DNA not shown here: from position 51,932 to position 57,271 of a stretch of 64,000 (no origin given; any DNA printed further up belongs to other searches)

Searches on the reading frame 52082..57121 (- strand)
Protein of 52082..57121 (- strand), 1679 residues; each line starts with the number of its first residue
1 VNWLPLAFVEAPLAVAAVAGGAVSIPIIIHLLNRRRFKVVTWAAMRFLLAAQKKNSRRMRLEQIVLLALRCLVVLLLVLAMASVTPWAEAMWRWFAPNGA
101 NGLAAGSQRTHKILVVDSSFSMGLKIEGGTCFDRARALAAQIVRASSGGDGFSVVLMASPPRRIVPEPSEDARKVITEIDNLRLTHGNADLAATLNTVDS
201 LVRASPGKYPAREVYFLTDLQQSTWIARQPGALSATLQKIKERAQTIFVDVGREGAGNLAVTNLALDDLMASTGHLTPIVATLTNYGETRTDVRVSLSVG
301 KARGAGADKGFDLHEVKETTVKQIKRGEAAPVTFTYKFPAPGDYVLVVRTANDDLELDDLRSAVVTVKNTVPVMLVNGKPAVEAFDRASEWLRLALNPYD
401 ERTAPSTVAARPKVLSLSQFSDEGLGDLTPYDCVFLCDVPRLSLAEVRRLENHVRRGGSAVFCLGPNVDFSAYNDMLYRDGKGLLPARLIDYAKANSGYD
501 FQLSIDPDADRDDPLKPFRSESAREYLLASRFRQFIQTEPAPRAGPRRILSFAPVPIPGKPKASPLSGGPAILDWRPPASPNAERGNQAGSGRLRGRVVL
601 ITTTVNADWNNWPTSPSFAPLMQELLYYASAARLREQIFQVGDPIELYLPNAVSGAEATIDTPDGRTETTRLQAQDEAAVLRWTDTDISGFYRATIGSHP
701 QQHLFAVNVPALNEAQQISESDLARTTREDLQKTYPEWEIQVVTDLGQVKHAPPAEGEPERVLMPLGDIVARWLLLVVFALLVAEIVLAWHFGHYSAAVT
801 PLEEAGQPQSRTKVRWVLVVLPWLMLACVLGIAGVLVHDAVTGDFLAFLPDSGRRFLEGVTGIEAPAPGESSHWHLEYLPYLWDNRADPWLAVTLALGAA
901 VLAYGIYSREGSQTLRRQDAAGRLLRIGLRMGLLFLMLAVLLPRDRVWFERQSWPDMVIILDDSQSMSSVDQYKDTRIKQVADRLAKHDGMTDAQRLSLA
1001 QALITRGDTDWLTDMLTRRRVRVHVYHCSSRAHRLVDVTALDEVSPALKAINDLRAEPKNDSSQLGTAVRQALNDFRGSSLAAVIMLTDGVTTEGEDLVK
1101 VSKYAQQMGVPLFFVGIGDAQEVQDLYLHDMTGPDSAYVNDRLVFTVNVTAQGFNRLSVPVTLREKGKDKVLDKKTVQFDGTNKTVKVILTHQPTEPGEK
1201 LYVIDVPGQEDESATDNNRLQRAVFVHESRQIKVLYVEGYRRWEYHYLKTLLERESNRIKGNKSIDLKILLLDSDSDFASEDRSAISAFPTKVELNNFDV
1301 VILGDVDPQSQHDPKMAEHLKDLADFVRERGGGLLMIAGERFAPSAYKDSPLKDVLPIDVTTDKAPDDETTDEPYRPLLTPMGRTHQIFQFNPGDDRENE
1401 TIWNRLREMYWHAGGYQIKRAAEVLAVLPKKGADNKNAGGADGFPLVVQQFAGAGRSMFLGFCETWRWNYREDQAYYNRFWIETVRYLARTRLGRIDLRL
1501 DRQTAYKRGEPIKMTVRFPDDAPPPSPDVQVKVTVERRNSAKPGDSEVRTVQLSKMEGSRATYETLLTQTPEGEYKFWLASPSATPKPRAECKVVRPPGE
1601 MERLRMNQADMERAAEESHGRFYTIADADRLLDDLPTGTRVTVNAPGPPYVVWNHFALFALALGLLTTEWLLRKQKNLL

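Call 40: search_protein_families(library=pfam, proteins=[window:52082-57121:-], max_evalue=0.001)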
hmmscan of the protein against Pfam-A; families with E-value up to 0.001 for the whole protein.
window:52082-57121:- (1679 aa): 6 families
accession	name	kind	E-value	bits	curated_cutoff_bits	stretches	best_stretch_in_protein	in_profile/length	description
PF13519.12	VWA_2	-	3.4e-20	73.1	27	2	113-219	2-105/107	von Willebrand factor type A domain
PF00092.34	VWA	-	1.9e-15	58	23.8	1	956-1127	1-148/174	von Willebrand factor type A domain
PF07584.16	BatA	-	4.5e-13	49.9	25.9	1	12-82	7-75/77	Aerotolerance regulator N-terminal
PF24157.1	DUF7408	-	0.00021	21.8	27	0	1290-1362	30-91/174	Domain of unknown function (DUF7408)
PF10138.15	vWA-TerF-like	-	0.0004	21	29.4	0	958-1121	5-145/200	vWA found in TerF C terminus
PF13768.12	VWA_3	-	0.00042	20.8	27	0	1039-1122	59-138/155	von Willebrand factor type A domain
